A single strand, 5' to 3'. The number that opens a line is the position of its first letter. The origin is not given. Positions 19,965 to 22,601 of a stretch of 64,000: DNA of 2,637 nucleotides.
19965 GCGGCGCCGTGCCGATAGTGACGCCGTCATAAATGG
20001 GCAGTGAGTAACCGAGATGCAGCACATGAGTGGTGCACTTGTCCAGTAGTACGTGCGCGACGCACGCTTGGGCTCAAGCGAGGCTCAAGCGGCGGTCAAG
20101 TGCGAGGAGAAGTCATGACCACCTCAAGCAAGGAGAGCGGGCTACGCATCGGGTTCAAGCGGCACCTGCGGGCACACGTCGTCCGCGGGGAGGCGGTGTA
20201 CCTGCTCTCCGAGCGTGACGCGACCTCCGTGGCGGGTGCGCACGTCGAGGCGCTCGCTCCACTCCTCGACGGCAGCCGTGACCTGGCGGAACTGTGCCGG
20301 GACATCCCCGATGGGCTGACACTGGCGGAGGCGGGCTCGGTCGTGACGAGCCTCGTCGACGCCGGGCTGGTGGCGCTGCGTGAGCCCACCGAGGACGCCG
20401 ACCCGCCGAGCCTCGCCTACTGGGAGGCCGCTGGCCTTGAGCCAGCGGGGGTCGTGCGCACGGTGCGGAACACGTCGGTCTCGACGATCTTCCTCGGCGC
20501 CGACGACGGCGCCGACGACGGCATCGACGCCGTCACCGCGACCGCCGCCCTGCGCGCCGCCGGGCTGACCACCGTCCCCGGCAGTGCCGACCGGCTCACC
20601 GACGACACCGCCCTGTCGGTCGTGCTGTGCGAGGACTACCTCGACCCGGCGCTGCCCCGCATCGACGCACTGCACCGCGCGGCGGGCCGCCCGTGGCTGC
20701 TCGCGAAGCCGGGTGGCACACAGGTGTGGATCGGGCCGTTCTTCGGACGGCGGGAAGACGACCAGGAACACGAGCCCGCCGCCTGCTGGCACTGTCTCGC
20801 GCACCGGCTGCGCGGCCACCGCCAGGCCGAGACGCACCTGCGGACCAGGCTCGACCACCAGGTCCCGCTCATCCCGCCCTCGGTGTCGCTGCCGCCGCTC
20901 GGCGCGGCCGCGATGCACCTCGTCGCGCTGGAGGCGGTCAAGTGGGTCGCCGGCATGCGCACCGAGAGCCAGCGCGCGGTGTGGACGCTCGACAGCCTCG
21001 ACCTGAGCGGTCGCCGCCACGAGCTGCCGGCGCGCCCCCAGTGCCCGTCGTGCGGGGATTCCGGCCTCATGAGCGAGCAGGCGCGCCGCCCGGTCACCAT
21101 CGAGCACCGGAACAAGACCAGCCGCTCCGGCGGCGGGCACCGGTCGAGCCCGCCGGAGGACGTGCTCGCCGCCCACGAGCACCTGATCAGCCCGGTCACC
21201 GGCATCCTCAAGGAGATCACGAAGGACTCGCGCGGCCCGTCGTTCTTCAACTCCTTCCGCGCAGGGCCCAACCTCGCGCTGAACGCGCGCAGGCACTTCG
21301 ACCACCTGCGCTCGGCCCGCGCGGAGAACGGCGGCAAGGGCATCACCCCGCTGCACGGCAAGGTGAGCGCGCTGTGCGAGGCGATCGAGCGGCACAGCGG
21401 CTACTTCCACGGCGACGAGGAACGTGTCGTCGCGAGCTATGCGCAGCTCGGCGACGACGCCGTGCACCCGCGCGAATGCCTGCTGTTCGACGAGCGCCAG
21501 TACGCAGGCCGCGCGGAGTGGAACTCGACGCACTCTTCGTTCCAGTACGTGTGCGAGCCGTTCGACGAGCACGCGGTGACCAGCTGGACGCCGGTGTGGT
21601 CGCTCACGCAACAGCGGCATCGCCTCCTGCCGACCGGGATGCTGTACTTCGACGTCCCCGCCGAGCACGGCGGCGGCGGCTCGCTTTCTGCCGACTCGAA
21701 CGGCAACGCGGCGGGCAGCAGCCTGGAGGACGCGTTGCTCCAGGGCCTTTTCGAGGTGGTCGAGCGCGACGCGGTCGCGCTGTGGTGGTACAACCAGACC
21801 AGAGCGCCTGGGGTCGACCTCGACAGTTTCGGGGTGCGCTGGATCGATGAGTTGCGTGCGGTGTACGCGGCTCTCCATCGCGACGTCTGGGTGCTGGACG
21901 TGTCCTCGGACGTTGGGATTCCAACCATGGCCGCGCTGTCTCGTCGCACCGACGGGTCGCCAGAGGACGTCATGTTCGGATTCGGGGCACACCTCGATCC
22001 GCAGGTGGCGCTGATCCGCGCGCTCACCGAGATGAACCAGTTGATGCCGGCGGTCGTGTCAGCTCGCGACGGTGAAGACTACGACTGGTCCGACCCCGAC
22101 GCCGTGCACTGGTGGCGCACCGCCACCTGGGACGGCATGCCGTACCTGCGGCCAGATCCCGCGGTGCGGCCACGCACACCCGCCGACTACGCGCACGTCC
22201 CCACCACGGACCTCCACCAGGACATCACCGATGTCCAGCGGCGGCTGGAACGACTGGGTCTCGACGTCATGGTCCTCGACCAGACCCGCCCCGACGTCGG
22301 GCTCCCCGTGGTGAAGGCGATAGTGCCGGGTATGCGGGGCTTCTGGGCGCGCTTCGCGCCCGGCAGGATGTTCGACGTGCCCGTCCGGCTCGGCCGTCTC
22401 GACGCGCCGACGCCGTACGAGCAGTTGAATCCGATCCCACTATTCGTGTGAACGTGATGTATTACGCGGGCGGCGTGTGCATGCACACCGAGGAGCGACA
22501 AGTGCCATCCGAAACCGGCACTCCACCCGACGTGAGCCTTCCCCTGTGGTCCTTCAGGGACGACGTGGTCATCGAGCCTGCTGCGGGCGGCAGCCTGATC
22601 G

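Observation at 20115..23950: RiPP-type azole machinery (fused E1-YcaO + SagB dehydrogenase) with no precursor gene, embedded in a PKS/NRPS/isonitrile cluster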

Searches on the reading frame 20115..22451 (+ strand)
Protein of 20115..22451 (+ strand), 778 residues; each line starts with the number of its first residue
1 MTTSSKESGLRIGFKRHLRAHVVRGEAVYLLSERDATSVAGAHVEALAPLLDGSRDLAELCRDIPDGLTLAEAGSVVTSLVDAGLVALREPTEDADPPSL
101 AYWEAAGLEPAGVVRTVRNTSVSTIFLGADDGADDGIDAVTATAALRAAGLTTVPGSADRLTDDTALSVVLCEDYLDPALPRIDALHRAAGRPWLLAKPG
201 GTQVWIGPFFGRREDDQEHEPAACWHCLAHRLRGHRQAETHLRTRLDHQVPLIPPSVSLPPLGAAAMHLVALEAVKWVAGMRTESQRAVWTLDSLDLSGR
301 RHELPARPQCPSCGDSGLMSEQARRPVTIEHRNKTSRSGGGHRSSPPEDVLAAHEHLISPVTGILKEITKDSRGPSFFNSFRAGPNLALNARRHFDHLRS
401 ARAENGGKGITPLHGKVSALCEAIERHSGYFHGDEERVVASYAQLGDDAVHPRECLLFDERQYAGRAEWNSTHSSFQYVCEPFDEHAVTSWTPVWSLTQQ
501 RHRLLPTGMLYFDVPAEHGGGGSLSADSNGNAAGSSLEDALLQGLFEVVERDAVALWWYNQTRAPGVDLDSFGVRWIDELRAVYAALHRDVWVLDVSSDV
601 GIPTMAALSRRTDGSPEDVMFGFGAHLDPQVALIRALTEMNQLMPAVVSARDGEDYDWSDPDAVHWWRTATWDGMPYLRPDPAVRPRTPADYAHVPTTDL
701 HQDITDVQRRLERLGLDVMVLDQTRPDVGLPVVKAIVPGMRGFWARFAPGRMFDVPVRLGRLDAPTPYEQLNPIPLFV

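Call 5: search_protein_families(library=pfam, proteins=[window:20115-22451:+], max_evalue=0.001)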
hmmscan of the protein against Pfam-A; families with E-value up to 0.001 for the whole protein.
window:20115-22451:+ (778 aa): 1 family
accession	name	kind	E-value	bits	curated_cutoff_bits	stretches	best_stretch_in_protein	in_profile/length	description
PF02624.21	YcaO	-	5.3e-104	348.5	25.7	1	407-741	2-325/325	YcaO cyclodehydratase, ATP-ad Mg2+-binding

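Call 6: search_protein_families(library=ncbifam, proteins=[window:20115-22451:+], max_evalue=0.001)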
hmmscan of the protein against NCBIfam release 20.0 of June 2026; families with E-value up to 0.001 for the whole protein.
window:20115-22451:+ (778 aa): 4 families
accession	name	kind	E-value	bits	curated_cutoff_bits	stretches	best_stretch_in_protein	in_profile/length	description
TIGR03604.1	TOMM_cyclo_SagD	subfamily_domain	6.8e-78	262.2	219.25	1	407-776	1-376/377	thiazole/oxazole-forming peptide maturase, SagD family component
TIGR03882.1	cyclo_dehyd_2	equivalog_domain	4.7e-39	134.2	36.9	1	192-365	1-164/164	TOMM precursor leader peptide-binding protein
TIGR03266.1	methan_mark_1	equivalog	6.2e-39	134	365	1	406-743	56-365/376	YcaO-related McrA-glycine thioamidation protein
TIGR00702.1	TIGR00702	domain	6.9e-26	91.2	75.65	1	405-741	51-365/377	YcaO-type kinase domain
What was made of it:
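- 20115..22451 (+): Fused RRE/E1-like-YcaO cyclodehydratase (778 aa). Calls 5 and 6.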

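Call 11: find_homologous_proteins(query=window:20115-22451:+, max_evalue=1e-10)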
Query window:20115-22451:+ (778 aa): 1379 proteins with E <= 1e-10 among 8000 candidates; the best 120 are listed.
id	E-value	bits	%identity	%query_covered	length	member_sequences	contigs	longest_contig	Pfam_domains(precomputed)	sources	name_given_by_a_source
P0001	0.0e+0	1609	90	100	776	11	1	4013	PF02624.22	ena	-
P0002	0.0e+0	1599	90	100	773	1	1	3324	PF02624.22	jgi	jgi:ribosomal protein S12 methylthiotransferase accessory factor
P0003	0.0e+0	1558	87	100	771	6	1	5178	PF02624.22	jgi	jgi:ribosomal protein S12 methylthiotransferase accessory factor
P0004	0.0e+0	1544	87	100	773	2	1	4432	PF02624.22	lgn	-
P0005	0.0e+0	1536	86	100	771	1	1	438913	PF02624.22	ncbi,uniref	ncbi:TOMM precursor leader peptide-binding protein [Actinophytocola sp. NPDC049390]|uniref:TOMM prec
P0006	0.0e+0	1533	86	100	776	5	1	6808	PF02624.22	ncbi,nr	ncbi:MAG: TOMM precursor leader peptide-binding protein [Actinomycetota bacterium]|nr:TOMM precursor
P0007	0.0e+0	1520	86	100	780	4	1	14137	PF02624.22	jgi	jgi:ribosomal protein S12 methylthiotransferase accessory factor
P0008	0.0e+0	1487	84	100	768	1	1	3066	PF02624.22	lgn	-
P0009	0.0e+0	1439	81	100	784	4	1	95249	PF02624.22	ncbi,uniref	ncbi:TOMM precursor leader peptide-binding protein [Actinophytocola sp.]|uniref:TOMM precursor leade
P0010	0.0e+0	1408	80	100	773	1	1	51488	PF02624.22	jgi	jgi:ribosomal protein S12 methylthiotransferase accessory factor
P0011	0.0e+0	1402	79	100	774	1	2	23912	PF02624.22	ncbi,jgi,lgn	jgi:ribosomal protein S12 methylthiotransferase accessory factor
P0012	0.0e+0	1380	78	100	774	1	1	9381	PF02624.22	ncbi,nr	ncbi:MAG TPA: TOMM precursor leader peptide-binding protein [Actinophytocola sp.]|nr:TOMM precursor 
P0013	0.0e+0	1359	75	100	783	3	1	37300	PF02624.22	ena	-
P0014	0.0e+0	1347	76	100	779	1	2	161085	PF02624.22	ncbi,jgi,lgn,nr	ncbi:MAG TPA: TOMM precursor leader peptide-binding protein [Actinophytocola sp.]|jgi:ribosomal prot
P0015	0.0e+0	1325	76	100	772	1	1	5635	PF02624.22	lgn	-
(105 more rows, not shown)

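Call 12: find_related_loci(query=window:20115-22451:+, collection=genome_contigs, flank=10000)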
Query window:20115-22451:+ (778 aa) in genome_contigs; peptide patterns used: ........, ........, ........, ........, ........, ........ (x = any residue, [..] = any of these).
112 stretches matched a pattern; 42 encode a relative of the query (tblastn E <= 1e-3); 42 distinct loci.
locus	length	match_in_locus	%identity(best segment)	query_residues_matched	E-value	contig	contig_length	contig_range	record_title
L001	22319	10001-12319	88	1-778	0e+0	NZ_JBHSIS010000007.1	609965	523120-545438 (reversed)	Actinophytocola glycyrrhizae strain CGMCC 4.7433 platanus_K_default_7, whole genome shotgun sequence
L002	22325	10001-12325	88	1-778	0e+0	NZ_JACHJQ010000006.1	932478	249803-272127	Actinophytocola algeriensis strain CECT 8960 Ga0436956_06, whole genome shotgun sequence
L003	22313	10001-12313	86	1-778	0e+0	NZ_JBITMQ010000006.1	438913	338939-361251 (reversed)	Actinophytocola sp. NPDC049390 NPDC049390_149_B2.ctg-0006, whole genome shotgun sequence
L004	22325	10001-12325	76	3-777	0e+0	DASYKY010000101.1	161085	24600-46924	MAG TPA_asm: Actinophytocola sp. isolate SMAG_U4334 k141_1025118, whole genome shotgun sequence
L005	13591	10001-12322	70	1-778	0e+0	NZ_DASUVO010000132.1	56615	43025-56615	MAG: Actinophytocola sp. isolate SMAG_U1817 k141_151914, whole genome shotgun sequence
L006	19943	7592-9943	81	1-778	0e+0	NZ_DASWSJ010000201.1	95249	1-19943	MAG: Actinophytocola sp. isolate SMAG_U3546 k141_1476041, whole genome shotgun sequence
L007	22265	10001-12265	56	12-778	0e+0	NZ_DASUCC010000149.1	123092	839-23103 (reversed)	MAG: Actinophytocola sp. isolate SMAG_U2539 k141_163907, whole genome shotgun sequence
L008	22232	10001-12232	49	11-778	0e+0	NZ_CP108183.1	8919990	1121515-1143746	Streptomyces sp. NBC_00133 chromosome, complete genome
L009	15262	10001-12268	50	12-778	0e+0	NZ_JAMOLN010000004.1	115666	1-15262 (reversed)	Streptomyces longispororuber strain PBR1 4, whole genome shotgun sequence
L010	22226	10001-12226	48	12-778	0e+0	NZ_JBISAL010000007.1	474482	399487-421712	Streptomyces sp. NPDC018610 NPDC018610_272_E9.ctg-0007, whole genome shotgun sequence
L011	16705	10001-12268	49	12-778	0e+0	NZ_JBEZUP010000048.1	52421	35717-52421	Streptomyces sp. NPDC038707 NPDC038707_14_F4.ctg-0048, whole genome shotgun sequence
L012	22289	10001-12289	49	3-778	0e+0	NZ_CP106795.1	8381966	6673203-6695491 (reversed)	Streptomyces albidocamelliae strain HUAS 14-6 chromosome, complete genome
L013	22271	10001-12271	50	1-778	0e+0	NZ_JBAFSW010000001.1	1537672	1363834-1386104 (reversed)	Streptomyces sp. NRRL B-2790 1, whole genome shotgun sequence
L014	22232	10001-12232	45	2-776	0e+0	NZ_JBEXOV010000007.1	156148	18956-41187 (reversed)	Streptomyces sp. NPDC006544 NPDC006544_8_H9.ctg-0007, whole genome shotgun sequence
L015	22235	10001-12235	45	2-776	0e+0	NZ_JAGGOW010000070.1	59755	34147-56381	Streptomyces sp. ISL-66 ISL66_71, whole genome shotgun sequence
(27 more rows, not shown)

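Call 31: search_solved_structures(query=window:20115-22451:+, max_evalue=0.00001, show_alignments=1)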
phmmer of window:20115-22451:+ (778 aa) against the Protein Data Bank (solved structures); distinct sequences matched with E-value up to 0.00001: 5.
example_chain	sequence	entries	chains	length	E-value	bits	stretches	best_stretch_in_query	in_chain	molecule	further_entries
4v1t_A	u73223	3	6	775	1.2e-151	509.8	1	14-776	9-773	LYND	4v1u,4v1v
7u58_A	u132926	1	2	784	6.7e-150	504.1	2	252-775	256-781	MusD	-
4bs9_A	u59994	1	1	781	4.3e-149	501.4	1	13-776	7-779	TRUD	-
6pe3_A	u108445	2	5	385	2.8e-14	55.5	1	521-741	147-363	Uncharacterized protein MJ1094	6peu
6ci7_A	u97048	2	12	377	1.2e-10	43.5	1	490-646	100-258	YcaO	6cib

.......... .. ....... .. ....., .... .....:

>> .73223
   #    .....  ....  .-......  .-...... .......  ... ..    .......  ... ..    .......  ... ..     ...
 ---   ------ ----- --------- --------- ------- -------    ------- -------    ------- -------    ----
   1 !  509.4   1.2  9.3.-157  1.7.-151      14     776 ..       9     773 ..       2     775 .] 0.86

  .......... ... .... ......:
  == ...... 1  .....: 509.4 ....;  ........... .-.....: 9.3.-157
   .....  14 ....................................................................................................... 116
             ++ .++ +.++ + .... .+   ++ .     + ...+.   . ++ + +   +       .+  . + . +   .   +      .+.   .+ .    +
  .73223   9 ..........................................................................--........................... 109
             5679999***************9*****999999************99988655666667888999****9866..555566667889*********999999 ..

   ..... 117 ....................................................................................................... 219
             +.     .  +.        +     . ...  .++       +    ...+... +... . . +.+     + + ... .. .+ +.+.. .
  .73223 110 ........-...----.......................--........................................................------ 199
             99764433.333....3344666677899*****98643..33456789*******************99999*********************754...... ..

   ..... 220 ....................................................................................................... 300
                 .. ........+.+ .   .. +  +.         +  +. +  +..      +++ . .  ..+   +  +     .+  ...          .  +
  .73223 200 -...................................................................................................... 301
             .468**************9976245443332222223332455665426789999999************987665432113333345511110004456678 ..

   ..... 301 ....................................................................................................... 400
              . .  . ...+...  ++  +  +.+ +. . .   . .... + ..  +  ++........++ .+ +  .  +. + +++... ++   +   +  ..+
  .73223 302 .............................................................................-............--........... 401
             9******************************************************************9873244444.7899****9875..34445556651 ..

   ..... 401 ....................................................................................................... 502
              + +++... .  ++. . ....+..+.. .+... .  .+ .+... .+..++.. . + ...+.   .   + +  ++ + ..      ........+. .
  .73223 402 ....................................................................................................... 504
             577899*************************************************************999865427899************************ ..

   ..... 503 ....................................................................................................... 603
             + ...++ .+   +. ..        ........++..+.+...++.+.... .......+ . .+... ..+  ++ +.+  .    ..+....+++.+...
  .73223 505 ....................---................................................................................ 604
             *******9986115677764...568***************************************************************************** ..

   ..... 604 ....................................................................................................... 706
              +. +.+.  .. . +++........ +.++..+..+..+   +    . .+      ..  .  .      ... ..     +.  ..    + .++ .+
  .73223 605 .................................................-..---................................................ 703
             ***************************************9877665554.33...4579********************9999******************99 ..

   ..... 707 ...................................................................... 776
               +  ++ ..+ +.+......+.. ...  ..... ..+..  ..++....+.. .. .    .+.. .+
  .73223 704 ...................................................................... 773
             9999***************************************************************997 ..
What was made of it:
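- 20115..22451 (+): It aligns end to end with LynD (4v1t, E 1e-151), MusD and TruD (call 31).
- On Azol(in)e-forming RiPP machinery (TOMM/LAP type): The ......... and VERD motifs and NPIPLFV align with LynD (call 31). The alignment to LynD starts at residue 14 (call 31).
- On Cyanobactins: 4v1t, 7u58 and 4bs9 match at E 1e-149 to 1e-151 (call 31).
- Closest known: Cyanobactin heterocyclase/oxidase pairs. Same: The match runs the full length, with tblastn identities of 35-44% to cyanobacterial homologues (call 12) and E about 1e-150 to the PDB structures (call 31).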

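Call 37: find_related_loci(query=window:20115-22451:+, collection=metagenome_contigs, flank=10000)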
Query window:20115-22451:+ (778 aa) in metagenome_contigs; peptide patterns used: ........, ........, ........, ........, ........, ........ (x = any residue, [..] = any of these).
165 stretches matched a pattern; 42 encode a relative of the query (tblastn E <= 1e-3); 42 distinct loci.
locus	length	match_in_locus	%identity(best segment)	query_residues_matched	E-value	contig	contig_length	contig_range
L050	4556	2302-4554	80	1-756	0e+0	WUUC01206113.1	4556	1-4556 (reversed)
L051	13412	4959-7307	75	1-778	0e+0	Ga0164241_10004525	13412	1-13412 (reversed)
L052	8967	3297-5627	71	1-778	0e+0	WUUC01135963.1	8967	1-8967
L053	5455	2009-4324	69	1-778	0e+0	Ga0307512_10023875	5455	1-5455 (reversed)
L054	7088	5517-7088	74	1-528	0e+0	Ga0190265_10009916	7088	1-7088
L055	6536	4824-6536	67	1-577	0e+0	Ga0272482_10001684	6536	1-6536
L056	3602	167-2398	39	14-778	0e+0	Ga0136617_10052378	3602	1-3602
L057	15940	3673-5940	39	2-777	1e-168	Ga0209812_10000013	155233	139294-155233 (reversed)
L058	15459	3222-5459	38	27-778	3e-163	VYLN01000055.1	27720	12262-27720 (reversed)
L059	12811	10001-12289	38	19-776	5e-163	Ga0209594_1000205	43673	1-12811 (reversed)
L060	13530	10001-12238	37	27-778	7e-163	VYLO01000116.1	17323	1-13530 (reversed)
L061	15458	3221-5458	38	27-778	4e-162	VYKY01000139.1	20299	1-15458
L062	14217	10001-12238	38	27-778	2e-162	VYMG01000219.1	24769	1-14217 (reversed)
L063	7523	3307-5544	38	27-778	9e-163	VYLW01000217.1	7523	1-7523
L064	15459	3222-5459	38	27-778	3e-162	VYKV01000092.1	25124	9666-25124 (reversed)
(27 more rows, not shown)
